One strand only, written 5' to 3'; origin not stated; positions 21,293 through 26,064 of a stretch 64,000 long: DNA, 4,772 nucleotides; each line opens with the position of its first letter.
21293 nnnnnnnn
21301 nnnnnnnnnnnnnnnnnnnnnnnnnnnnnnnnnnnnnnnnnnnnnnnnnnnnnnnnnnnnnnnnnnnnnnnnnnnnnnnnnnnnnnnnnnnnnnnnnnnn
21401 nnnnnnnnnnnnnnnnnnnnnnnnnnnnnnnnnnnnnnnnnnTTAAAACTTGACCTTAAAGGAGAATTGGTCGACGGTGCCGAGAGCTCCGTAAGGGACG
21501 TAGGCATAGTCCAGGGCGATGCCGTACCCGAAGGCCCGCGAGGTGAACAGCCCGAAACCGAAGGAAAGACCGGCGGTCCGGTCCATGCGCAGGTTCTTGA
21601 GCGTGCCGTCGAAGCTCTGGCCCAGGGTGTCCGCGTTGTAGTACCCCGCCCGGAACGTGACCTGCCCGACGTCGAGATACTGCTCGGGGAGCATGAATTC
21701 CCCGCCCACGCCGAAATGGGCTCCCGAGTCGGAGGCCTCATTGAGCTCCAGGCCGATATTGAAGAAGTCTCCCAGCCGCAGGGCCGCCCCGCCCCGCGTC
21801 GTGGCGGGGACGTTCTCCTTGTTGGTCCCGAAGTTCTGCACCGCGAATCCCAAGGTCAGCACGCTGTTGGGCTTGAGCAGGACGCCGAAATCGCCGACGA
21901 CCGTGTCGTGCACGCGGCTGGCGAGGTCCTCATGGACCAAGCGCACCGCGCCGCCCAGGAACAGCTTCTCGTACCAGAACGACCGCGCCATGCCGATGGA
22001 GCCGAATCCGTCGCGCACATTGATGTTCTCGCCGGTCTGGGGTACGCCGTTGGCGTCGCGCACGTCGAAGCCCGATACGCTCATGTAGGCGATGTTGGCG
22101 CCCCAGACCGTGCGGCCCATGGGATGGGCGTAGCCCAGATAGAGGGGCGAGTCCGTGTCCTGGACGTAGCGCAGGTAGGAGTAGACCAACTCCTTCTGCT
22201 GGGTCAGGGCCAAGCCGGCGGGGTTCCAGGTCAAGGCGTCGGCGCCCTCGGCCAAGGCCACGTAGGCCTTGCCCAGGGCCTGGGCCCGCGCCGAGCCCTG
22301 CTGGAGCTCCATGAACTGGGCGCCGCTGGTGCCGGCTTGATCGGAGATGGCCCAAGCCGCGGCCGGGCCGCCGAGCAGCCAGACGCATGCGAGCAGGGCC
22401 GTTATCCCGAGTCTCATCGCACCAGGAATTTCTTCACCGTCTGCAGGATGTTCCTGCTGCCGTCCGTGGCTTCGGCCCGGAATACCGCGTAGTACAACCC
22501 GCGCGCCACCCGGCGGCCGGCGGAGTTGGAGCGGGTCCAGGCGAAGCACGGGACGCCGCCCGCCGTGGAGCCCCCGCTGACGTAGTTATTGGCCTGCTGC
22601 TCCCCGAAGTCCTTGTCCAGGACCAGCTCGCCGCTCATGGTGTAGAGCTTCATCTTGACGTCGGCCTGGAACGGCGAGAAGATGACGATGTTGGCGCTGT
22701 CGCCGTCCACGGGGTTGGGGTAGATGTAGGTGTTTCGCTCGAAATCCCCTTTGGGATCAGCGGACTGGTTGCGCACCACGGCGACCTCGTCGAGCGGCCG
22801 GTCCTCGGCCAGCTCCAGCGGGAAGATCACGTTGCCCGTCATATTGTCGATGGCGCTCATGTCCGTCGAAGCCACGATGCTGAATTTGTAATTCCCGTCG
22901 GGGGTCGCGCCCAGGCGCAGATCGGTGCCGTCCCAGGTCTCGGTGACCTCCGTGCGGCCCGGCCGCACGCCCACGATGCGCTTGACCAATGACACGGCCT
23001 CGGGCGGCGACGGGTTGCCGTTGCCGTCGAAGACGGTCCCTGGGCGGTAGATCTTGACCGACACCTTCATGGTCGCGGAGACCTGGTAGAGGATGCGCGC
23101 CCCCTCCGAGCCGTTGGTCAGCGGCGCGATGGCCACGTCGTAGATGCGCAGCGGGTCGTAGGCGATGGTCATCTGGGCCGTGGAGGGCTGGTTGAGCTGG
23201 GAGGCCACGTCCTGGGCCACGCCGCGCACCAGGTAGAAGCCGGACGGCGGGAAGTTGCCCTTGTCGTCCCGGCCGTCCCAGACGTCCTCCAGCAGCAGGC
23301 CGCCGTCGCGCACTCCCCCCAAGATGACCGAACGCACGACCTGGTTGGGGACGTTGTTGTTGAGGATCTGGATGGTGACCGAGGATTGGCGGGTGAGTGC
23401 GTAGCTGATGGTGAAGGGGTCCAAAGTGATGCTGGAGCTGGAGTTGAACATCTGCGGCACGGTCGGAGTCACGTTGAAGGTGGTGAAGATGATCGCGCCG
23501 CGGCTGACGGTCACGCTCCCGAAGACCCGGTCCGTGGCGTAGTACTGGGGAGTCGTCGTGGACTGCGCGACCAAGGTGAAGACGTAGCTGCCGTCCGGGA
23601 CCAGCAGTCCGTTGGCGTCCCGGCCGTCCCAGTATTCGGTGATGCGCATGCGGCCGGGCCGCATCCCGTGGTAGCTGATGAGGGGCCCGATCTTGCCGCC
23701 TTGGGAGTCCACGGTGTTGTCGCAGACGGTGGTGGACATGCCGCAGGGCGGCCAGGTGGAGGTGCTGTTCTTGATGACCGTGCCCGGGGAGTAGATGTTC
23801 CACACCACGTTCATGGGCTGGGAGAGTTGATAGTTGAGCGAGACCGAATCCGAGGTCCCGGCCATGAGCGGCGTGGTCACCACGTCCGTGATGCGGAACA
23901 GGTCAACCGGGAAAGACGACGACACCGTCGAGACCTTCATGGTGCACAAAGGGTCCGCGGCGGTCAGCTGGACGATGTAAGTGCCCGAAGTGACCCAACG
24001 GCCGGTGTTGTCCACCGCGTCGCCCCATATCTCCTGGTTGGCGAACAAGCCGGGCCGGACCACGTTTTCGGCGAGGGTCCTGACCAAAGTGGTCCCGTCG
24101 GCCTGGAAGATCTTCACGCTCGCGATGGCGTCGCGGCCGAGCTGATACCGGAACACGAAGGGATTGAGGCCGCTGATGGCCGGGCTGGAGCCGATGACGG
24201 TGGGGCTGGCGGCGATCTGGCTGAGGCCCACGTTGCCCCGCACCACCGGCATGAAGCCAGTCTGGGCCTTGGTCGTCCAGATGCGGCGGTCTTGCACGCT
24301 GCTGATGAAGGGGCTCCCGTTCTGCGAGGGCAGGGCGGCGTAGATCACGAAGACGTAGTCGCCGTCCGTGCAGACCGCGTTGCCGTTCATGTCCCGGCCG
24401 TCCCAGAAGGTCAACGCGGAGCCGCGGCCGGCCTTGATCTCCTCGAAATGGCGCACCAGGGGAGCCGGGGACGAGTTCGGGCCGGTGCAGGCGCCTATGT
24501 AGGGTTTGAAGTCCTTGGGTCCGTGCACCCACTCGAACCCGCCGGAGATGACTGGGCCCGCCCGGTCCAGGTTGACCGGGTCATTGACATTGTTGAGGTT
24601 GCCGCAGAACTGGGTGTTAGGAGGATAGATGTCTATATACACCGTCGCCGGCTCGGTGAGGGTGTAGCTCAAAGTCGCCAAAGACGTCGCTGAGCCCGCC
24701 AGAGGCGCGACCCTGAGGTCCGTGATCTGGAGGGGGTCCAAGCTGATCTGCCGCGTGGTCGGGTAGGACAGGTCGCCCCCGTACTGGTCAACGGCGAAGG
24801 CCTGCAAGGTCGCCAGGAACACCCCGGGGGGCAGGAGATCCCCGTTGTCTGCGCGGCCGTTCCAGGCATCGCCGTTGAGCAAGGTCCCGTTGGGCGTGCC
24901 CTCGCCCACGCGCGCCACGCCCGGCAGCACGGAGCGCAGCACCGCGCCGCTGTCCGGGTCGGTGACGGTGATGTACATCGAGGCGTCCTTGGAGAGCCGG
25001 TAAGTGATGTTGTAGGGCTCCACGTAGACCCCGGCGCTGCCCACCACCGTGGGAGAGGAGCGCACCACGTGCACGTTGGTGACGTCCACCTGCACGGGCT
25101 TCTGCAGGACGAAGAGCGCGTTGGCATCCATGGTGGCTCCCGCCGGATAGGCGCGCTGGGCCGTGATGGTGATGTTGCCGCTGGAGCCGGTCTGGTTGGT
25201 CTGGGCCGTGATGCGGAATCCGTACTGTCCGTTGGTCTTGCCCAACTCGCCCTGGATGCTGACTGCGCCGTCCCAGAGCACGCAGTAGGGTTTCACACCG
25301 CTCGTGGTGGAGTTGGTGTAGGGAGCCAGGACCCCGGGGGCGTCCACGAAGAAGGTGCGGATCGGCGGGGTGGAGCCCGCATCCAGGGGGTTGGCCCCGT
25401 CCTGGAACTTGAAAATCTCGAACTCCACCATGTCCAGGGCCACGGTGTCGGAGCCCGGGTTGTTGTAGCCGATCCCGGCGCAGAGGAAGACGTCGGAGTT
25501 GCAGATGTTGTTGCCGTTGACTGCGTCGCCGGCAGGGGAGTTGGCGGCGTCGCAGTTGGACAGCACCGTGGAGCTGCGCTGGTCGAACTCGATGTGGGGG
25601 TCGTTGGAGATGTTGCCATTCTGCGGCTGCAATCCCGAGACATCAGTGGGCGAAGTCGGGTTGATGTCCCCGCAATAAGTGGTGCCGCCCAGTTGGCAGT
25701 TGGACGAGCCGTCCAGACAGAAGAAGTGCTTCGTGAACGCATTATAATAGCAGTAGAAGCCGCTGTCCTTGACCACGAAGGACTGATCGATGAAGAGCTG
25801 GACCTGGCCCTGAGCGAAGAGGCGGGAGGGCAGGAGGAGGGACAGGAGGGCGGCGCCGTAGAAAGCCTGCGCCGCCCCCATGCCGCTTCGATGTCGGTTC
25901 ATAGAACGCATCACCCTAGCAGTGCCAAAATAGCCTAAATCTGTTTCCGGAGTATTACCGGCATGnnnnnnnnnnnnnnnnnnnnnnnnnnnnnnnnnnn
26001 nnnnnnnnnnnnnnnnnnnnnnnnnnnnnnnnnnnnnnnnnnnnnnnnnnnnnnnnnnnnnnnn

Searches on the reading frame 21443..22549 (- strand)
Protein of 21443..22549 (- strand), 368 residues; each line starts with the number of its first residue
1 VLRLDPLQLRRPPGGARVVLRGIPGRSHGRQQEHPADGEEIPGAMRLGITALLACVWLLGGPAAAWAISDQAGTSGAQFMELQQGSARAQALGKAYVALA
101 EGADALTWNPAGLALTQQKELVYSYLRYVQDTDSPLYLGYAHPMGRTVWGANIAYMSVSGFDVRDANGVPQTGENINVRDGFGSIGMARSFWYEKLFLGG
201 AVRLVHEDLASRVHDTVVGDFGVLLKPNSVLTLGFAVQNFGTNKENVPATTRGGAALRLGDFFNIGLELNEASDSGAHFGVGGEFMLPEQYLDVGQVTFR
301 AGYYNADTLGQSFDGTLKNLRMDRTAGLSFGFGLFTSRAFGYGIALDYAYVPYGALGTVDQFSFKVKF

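Call 7: search_protein_families(library=pfam, proteins=[window:21443-22549:-], max_evalue=0.01)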
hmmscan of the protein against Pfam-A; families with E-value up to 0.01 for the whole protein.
window:21443-22549:- (368 aa): 3 families
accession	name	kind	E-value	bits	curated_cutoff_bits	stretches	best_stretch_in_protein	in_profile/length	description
PF03687.19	UPF0164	-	0.0013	18.1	21.4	1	84-159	47-122/325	Uncharacterised protein family (UPF0164)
PF19572.5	PorV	-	0.0031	17.5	27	1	74-165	10-105/243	Type IX secretion system protein PorV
PF03349.22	Toluene_X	-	0.0064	15.5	29.7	0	68-128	4-61/421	Outer membrane protein transport protein (OMPP1/FadL/TodX)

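Call 29: search_protein_families(library=ncbifam, proteins=[window:21443-22549:-], max_evalue=0.01)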
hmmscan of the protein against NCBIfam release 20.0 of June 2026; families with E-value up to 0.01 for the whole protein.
window:21443-22549:- (368 aa): 4 families
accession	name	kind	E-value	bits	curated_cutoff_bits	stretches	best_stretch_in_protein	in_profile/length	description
NF033709.1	PorV_fam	subfamily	7.6e-27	94.7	90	1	74-368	1-326/326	PorV/PorQ family protein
NF033711.1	T9SS_PorQ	equivalog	3.1e-16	59.3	220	1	66-243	15-190/335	type IX secretion system protein PorQ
NF033710.1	T9SS_OM_PorV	equivalog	9.2e-05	21.8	250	1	73-212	22-162/367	type IX secretion system outer membrane channel protein PorV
NF052325.1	PorVQ2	equivalog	0.00016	20.7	325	1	78-144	28-94/354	putative type IX sorting system protein PorV2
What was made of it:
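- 21443..22549 (-): PorV/PorQ-family outer-membrane barrel gene. The real start is probably internal, near 22417, which would give about 324 aa as in homologous loci. NCBIfam NF033709 PorV_fam scores 94.7 bits against a cutoff of 90 (call 29).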

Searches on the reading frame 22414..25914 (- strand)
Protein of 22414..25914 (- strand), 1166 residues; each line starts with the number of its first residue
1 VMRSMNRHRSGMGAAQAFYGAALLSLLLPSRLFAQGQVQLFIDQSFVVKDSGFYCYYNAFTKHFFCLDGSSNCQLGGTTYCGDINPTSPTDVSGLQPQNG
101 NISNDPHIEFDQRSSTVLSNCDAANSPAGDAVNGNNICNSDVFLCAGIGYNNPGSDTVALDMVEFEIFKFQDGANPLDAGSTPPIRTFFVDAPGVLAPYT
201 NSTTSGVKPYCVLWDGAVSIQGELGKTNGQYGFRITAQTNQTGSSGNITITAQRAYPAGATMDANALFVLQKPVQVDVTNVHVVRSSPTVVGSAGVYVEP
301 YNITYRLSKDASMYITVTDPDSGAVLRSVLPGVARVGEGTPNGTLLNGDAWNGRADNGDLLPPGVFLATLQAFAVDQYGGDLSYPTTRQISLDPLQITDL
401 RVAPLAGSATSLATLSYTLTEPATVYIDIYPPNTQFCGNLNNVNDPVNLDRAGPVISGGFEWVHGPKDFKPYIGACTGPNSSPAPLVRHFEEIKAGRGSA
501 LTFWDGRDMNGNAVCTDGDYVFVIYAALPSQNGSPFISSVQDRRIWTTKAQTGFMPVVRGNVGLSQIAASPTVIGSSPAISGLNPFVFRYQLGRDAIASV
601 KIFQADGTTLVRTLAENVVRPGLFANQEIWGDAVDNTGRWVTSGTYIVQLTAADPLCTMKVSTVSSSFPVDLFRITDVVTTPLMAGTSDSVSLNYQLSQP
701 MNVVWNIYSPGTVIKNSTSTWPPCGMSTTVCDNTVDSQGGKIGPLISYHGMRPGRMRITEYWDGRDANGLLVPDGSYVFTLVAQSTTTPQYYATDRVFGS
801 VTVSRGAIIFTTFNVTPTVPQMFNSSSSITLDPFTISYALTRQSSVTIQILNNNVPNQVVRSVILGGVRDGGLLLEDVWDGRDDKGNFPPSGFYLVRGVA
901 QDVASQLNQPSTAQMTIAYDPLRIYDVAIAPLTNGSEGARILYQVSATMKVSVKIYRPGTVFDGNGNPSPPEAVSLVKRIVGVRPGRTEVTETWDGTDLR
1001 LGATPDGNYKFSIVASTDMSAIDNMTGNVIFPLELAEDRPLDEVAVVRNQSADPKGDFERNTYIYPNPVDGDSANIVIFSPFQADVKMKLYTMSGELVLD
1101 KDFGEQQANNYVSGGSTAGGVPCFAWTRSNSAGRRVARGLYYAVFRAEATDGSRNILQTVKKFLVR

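Call 7: search_protein_families(library=pfam, proteins=[window:22414-25914:-], max_evalue=0.01)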
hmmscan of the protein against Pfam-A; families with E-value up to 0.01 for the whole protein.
window:22414-25914:- (1166 aa): 3 families
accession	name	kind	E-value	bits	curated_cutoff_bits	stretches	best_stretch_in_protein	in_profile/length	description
PF13860.13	FlgD_ig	-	9.5e-21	74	27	1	832-897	10-72/79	FlgD Ig-like domain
PF18962.6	Por_Secre_tail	-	0.0011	19.6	27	0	1064-1109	1-47/75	Secretion system C-terminal sorting domain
PF13585.12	CHU_C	-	0.0016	19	27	0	759-785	48-74/86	CHU_C Type IX secretion signal domain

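Call 29: search_protein_families(library=ncbifam, proteins=[window:22414-25914:-], max_evalue=0.01)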
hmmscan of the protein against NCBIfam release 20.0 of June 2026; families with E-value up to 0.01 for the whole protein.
window:22414-25914:- (1166 aa): 9 families
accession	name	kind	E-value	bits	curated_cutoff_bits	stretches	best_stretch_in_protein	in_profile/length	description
NF005176.1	PRK06655.1-1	equivalog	8.3e-17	61.8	230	0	735-794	103-163/197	flagellar hook assembly protein FlgD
NF009452.0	PRK12812.1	equivalog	6.4e-10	38.7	258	0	843-902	151-208/289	flagellar basal body rod modification protein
NF009276.0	PRK12633.1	equivalog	4.8e-09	36.3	383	0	843-905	128-186/234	flagellar basal body rod modification protein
NF052228.1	T9SS_PorZ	equivalog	2.3e-08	32.9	260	1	1050-1146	662-741/757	type IX secretion system anionic LPS delivery protein PorZ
NF009453.0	PRK12813.1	equivalog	2.3e-07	30.6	264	0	761-791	151-179/223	flagellar basal body rod modification protein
TIGR04183.1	Por_Secre_tail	domain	1.2e-06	28.4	23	1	1064-1114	1-48/72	T9SS type A sorting domain-containing protein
NF009277.0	PRK12634.1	equivalog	8.9e-05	22.7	333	0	736-787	130-178/221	flagellar basal body rod modification protein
NF052323.1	T9SSA_dep_M6i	equivalog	0.00086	17.3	600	1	1059-1103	955-998/1043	T9SS-dependent M6-like inactivated metalloprotease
NF053608.1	Lsa66_OmpA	equivalog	0.001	17.6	700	0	761-897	206-335/581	fibronectin-binding adhesin Lsa66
